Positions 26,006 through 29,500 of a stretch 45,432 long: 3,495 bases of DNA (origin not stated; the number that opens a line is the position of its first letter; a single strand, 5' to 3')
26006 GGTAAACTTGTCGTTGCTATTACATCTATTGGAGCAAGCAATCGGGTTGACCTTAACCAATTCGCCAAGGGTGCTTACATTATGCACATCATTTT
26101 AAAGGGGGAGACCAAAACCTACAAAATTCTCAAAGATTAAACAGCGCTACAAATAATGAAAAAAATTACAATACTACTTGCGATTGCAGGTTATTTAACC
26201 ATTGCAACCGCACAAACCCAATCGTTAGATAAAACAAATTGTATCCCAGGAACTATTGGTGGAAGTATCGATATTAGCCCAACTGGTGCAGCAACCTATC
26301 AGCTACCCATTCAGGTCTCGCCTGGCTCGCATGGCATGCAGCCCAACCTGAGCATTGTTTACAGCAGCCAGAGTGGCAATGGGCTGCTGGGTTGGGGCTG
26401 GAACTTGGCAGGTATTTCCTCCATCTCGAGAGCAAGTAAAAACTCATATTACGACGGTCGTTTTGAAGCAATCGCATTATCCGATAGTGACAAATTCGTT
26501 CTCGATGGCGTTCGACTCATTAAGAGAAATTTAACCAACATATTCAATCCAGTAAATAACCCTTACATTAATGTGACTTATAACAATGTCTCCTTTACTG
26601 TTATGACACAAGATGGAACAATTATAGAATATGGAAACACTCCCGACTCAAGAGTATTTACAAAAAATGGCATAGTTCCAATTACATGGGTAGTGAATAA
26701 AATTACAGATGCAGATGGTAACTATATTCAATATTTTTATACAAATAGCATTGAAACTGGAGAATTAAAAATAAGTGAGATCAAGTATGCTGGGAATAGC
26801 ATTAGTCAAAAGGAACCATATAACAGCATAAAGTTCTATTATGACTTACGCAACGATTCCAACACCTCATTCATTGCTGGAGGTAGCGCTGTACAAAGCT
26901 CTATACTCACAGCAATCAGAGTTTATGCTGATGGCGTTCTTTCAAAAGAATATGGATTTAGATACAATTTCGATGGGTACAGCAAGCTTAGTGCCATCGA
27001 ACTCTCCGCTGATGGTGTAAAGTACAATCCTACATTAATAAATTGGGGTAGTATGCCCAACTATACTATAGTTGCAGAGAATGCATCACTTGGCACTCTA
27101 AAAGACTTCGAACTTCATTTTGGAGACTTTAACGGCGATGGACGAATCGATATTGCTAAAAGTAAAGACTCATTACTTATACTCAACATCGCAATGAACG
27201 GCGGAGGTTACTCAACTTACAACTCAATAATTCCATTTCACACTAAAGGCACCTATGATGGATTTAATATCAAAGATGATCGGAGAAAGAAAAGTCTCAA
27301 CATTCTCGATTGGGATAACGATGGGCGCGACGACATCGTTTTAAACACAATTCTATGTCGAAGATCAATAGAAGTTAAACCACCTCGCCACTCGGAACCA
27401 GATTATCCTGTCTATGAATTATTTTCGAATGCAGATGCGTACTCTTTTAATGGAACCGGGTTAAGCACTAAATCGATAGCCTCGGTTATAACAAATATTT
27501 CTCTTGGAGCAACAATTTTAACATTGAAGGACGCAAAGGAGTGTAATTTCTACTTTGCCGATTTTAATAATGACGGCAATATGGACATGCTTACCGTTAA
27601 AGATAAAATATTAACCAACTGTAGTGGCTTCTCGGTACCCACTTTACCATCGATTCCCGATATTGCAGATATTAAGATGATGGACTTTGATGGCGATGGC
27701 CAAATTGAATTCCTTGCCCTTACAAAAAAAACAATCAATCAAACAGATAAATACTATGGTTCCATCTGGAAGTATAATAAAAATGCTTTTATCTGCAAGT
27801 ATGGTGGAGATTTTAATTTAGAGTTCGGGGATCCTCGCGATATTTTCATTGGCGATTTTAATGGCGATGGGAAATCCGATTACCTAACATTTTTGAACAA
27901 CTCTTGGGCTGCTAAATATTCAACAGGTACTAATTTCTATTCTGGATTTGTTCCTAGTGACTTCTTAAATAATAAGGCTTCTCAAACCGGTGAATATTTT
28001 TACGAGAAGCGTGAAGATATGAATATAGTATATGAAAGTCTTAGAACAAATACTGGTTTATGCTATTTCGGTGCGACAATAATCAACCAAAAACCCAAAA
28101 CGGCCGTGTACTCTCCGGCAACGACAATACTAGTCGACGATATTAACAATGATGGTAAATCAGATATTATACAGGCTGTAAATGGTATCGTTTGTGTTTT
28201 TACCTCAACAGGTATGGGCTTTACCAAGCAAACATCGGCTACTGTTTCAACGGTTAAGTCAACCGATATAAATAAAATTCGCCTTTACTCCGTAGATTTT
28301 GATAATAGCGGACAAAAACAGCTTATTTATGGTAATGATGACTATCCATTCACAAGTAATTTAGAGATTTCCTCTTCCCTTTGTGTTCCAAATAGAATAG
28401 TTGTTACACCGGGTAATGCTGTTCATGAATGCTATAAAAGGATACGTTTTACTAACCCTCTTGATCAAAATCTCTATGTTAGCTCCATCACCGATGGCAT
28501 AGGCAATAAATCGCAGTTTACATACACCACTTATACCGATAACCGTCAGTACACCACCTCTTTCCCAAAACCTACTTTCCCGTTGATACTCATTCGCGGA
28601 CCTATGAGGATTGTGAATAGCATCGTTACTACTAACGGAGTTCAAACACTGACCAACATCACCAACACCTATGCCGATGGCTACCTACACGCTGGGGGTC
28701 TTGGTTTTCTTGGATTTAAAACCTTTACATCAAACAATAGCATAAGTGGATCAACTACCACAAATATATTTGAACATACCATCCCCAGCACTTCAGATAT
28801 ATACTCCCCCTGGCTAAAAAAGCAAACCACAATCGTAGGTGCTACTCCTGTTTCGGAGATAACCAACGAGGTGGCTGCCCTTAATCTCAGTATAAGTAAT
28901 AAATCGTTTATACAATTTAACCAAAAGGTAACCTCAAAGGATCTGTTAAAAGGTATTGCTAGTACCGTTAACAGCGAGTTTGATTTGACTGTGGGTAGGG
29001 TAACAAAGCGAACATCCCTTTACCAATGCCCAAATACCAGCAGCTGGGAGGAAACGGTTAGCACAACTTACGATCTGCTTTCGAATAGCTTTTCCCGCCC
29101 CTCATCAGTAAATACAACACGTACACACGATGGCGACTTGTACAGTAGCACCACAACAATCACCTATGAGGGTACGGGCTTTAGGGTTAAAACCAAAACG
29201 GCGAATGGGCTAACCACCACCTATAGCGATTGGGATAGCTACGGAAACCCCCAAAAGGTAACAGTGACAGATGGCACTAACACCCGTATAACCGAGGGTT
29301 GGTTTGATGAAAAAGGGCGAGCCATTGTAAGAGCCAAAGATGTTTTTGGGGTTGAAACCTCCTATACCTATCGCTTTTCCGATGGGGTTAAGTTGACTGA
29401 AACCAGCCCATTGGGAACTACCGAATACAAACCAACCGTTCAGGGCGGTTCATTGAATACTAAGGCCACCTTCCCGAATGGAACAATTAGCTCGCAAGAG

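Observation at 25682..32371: YD-repeat + T9SS-sorting-domain mini-protein directly upstream of a Rhs toxin: candidate T9SS-coupled Rhs delivery or anchoring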

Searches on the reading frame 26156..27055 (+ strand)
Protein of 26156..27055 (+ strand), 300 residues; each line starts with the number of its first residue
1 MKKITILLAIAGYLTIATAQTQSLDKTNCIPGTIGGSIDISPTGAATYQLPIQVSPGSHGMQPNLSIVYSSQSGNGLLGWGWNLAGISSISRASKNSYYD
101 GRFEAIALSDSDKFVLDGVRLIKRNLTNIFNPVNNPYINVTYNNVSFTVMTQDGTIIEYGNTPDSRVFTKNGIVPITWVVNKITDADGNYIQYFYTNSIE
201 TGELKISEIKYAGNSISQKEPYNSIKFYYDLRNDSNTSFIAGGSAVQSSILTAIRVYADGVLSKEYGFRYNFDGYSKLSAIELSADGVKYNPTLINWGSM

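Call 14: find_related_loci(query=A1, collection=genome_contigs, flank=8000)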
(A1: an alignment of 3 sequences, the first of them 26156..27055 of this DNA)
Query A1 (300 aa) in genome_contigs; peptide patterns used: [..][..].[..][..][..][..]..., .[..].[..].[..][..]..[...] (x = any residue, [..] = any of these).
225 stretches matched a pattern; 165 encode a relative of the query (tblastn E <= 1e-3); the best 80 are kept; 80 distinct loci.
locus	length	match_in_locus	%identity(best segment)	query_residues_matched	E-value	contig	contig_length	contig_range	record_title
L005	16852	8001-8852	60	21-300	5e-111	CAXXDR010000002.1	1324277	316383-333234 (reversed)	MAG: Bacteroidales bacterium isolate 880eb77f-9e96-4161-ad76-3daa2caaf06e genome assembly, contig: contig_2, whole genom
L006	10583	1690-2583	53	7-297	3e-96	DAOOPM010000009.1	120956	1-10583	MAG TPA_asm: Tenuifilaceae bacterium isolate AMR_MDS_2597 NODE_130_length_120956_cov_8.983375, whole genome shotgun sequ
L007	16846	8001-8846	58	23-299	1e-90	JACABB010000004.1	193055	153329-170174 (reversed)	MAG: Bacteroidales bacterium isolate Cfx3-06 MAG06_4, whole genome shotgun sequence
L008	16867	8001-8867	42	15-298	2e-63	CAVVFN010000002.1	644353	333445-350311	MAG: uncultured Prolixibacteraceae bacterium isolate MFD01721.bin.1.367 genome assembly, contig: contig_18223, whole gen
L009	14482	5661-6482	40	32-297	2e-60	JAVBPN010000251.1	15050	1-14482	MAG: Bacteroidales bacterium isolate EPI_MAG_00140 c_000001719576, whole genome shotgun sequence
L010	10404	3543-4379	44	32-299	7e-60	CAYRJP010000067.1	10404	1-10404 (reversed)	MAG TPA_asm: uncultured Bacteroidales bacterium isolate binchicken_co67_258 genome assembly, contig: NODE_7056_length_10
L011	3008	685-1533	39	30-300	4e-59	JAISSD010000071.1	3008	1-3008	MAG: Prevotella sp. isolate Kf353_bin95 k119_3923439, whole genome shotgun sequence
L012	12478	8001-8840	37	29-297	5e-59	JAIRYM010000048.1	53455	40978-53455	MAG: Dysgonamonadaceae bacterium isolate Gsp477_bin41 k119_2727631, whole genome shotgun sequence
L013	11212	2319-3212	43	11-298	9e-59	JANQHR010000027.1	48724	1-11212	MAG: Bacteroidales bacterium isolate PL24a_bin.19 k99_6196729, whole genome shotgun sequence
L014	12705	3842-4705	40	27-299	2e-58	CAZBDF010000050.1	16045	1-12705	MAG TPA_asm: uncultured Lentimicrobiaceae bacterium isolate binchicken_co243_188 genome assembly, contig: NODE_2905_leng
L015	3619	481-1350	42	28-298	2e-58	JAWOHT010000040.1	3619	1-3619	MAG: Bacteroidales bacterium isolate CWP5-1.bin.146 k191_3157959, whole genome shotgun sequence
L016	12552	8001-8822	39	29-295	1e-56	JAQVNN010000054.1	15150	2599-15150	MAG: Paludibacter sp. isolate STF1_158 NODE_10756_length_15150_cov_6.732077_Sandtown_F1, whole genome shotgun sequence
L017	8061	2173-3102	39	7-299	4e-56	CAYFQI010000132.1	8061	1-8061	MAG TPA_asm: uncultured Bacteroidales bacterium isolate ERP107533_co1_165 genome assembly, contig: NODE_10402_length_806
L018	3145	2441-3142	45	7-230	1e-55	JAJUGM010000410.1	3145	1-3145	MAG: Bacteroidota bacterium isolate bin37 k141_196848_length_3145_cov_12.2783, whole genome shotgun sequence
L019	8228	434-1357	38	1-298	4e-54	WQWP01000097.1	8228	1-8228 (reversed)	MAG: Lentimicrobiaceae bacterium isolate Emb289P3bin108 Ga0123356_10012513, whole genome shotgun sequence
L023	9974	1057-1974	39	14-299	2e-52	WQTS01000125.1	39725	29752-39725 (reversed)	MAG: Bacteroidetes bacterium isolate Cu122P1bin21 JGI20163J26743_11538543, whole genome shotgun sequence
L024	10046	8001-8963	37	1-299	3e-52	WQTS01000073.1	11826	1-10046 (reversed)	MAG: Bacteroidetes bacterium isolate Cu122P1bin21 JGI20163J26743_11537962, whole genome shotgun sequence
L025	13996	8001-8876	39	32-299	5e-51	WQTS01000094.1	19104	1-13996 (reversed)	MAG: Bacteroidetes bacterium isolate Cu122P1bin21 JGI20163J26743_11538334, whole genome shotgun sequence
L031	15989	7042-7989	35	2-299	6e-49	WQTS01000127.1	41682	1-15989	MAG: Bacteroidetes bacterium isolate Cu122P1bin21 JGI20163J26743_11538550, whole genome shotgun sequence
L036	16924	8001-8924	38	4-299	3e-47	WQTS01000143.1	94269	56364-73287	MAG: Bacteroidetes bacterium isolate Cu122P1bin21 JGI20163J26743_11538602, whole genome shotgun sequence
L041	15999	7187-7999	38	32-298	6e-44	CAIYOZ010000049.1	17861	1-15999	MAG: uncultured Bacteroidales bacterium isolate AM-2014_bin-3998 genome assembly, contig: bin-3998:049/450, whole genome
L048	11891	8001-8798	35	36-286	1e-42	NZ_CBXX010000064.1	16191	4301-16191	Herbaspirillum sp. RV1423, whole genome shotgun sequence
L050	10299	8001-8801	33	4-270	1e-42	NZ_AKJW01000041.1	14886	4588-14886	Herbaspirillum sp. CF444 PMI16_contig_49.49, whole genome shotgun sequence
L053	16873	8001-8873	33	24-298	5e-42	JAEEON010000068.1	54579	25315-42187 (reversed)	MAG: Bacteroidales bacterium isolate Tb.RUG.288 NODE_5453826_length_54579_cov_2.575957, whole genome shotgun sequence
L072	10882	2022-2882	35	32-300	2e-38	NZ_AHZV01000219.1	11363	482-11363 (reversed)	Anaerophaga thermohalophila str. Valhall contig00261, whole genome shotgun sequence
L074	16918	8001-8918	32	32-299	4e-38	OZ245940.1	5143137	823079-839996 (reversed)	MAG: Bacteroidales bacterium isolate 16348817-e9c6-4614-bd1d-2438ea9eb1e5 genome assembly, chromosome: 1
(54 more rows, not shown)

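Call 30: search_protein_families(library=pfam, proteins=[L013:394-1761:+, L014:1432-3444:+, L016:6603-7622:+, L041:5259-6710:+, L053:6032-7744:+, L072:632-1690:+, L074:5748-7670:+, L018:950-1798:+], max_evalue=0.01)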
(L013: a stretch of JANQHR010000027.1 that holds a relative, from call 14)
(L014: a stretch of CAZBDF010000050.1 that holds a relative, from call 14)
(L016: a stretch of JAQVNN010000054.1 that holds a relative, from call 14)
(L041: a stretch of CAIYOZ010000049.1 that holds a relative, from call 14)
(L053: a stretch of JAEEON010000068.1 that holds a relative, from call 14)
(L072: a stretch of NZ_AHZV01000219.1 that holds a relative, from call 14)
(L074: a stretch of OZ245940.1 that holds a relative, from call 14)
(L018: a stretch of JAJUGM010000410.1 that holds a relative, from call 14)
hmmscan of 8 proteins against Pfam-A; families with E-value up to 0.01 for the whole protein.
L013:394-1761:+ (455 aa): 0 families

L014:1432-3444:+ (670 aa): 1 family
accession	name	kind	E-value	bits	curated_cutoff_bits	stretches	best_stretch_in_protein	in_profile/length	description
PF05658.19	YadA_head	-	5.9e-10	39.7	25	2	77-103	1-27/27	YadA head domain repeat (2 copies)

L016:6603-7622:+ (339 aa): 0 families

L041:5259-6710:+ (483 aa): 0 families

L053:6032-7744:+ (570 aa): 2 families
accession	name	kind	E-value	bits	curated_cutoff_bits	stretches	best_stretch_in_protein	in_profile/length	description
PF18962.6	Por_Secre_tail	-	6.4e-11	42.8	27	1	496-567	1-73/75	Secretion system C-terminal sorting domain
PF05658.19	YadA_head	-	7e-11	42.6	25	2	38-63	2-27/27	YadA head domain repeat (2 copies)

L072:632-1690:+ (352 aa): 1 family
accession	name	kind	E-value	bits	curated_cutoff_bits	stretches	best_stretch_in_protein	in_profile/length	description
PF18962.6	Por_Secre_tail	-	3.1e-09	37.4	27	1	277-350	1-74/75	Secretion system C-terminal sorting domain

L074:5748-7670:+ (640 aa): 0 families

L018:950-1798:+ (282 aa): 1 family
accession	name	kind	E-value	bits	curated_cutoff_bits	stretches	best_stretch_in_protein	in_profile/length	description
PF13884.11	Peptidase_S74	-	2.8e-08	34.4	22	1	157-236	1-57/58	Chaperone of endosialidase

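Call 69: search_protein_families(library=pfam, proteins=[L048:7398-7889:+, L050:7456-7923:+, L012:6051-7148:+], max_evalue=0.1)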
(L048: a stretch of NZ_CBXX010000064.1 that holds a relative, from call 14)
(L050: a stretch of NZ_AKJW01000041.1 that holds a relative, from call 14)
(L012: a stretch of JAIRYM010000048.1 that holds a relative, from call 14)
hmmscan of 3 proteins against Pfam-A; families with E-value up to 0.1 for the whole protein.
L048:7398-7889:+ (163 aa): 0 families

L050:7456-7923:+ (155 aa): 1 family
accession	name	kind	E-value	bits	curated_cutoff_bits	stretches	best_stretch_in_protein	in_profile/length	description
PF01737.22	Ycf9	-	0.062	13.7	22.3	1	14-53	4-43/58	YCF9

L012:6051-7148:+ (365 aa): 0 families

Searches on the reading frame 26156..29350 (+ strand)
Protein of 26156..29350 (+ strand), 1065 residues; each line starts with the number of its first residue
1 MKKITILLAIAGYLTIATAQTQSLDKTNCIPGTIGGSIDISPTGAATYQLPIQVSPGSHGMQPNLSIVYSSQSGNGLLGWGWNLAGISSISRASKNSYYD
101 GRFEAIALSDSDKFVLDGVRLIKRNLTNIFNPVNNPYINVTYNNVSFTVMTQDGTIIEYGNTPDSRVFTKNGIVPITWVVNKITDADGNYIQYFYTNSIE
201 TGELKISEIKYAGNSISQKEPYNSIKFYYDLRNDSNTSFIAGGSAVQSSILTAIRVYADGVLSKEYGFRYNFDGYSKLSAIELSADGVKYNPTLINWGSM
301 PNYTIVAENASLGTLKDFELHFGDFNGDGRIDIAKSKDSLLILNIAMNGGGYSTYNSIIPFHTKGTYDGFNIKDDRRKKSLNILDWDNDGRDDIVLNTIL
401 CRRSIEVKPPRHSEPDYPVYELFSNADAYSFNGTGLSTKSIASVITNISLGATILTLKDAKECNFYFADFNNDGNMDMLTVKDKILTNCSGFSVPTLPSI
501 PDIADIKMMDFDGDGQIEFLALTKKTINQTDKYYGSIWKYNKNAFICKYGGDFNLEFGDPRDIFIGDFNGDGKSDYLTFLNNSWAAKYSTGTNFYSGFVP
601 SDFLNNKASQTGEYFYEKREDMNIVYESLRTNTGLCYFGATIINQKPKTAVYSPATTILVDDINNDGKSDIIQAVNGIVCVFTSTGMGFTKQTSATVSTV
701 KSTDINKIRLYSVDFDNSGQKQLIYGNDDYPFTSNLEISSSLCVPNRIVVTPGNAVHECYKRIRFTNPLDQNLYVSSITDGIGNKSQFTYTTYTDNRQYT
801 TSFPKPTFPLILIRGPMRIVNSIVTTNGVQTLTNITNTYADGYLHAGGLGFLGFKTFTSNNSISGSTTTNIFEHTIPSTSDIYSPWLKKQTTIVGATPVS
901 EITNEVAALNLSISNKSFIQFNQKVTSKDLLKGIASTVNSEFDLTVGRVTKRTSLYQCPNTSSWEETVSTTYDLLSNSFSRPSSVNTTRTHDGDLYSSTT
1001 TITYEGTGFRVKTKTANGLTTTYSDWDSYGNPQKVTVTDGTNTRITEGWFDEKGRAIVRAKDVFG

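Call 38: find_homologous_proteins(query=window:26156-29350:+, max_evalue=1e-20)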
Query window:26156-29350:+ (1065 aa): 85 proteins with E <= 1e-20 among 8000 candidates.
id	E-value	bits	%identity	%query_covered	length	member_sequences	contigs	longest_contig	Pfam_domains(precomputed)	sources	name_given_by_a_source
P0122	1.1e-197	677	39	98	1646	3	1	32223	PF05593.20,PF13517.13,PF25023.2,PF03534.19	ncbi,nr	ncbi:MAG: hypothetical protein M0R21_11155, partial [Lentimicrobiaceae bacterium]|nr:hypothetical pr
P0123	8.6e-148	512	35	98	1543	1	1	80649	PF01839.30,PF05593.20,PF13517.13,PF03534.19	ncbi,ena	-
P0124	2.7e-129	451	43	56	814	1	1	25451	PF01839.30,PF13517.13,PF19081.7,PF03534.19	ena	-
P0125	2.5e-107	378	34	76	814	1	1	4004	PF01839.30,PF13517.13,PF03534.19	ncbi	ncbi:MAG TPA: SpvB/TcaC N-terminal domain-containing protein, partial [Bacteroidales bacterium]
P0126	8.9e-77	277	27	99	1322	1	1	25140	PF01839.30,PF12256.15,PF05593.20,PF13517.13,PF03534.19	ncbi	-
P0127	2.5e-65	239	28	96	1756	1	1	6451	PF01839.30,PF12256.15,PF05593.20,PF13517.13,PF03534.19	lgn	-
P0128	5.3e-63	231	32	55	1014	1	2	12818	PF01839.30,PF12256.15,PF05593.20,PF13517.13,PF03534.19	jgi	-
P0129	4.7e-60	222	31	60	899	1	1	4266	PF01839.30,PF12256.15,PF13517.13,PF03534.19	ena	-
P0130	9.8e-60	221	32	60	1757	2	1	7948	PF01839.30,PF05593.20,PF13517.13,PF25023.2,PF03534.19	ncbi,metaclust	ncbi:MAG: hypothetical protein A2X08_13745, partial [Bacteroidetes bacterium GWA2_32_17]|metaclust:s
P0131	1.3e-59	220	28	73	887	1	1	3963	PF01839.30,PF12256.15,PF13517.13,PF03534.19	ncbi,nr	ncbi:MAG: VCBS repeat-containing protein [Bacteroidia bacterium]|nr:VCBS repeat-containing protein [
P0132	6.5e-58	215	28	74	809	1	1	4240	PF01839.30,PF12256.15,PF13517.13,PF03534.19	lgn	-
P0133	1.5e-57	213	29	60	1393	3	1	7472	PF01839.30,PF05593.20,PF13517.13,PF03534.19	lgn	-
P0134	2.8e-56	209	29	80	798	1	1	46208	PF01839.30,PF12256.15,PF13517.13,PF03534.19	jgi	jgi:hypothetical protein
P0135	1.2e-54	204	27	77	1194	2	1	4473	PF01839.30,PF12256.15,PF13517.13,PF03534.19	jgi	jgi:YD repeat-containing protein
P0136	5.0e-54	202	26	99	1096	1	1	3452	PF01839.30,PF12256.15,PF13517.13,PF03534.19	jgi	-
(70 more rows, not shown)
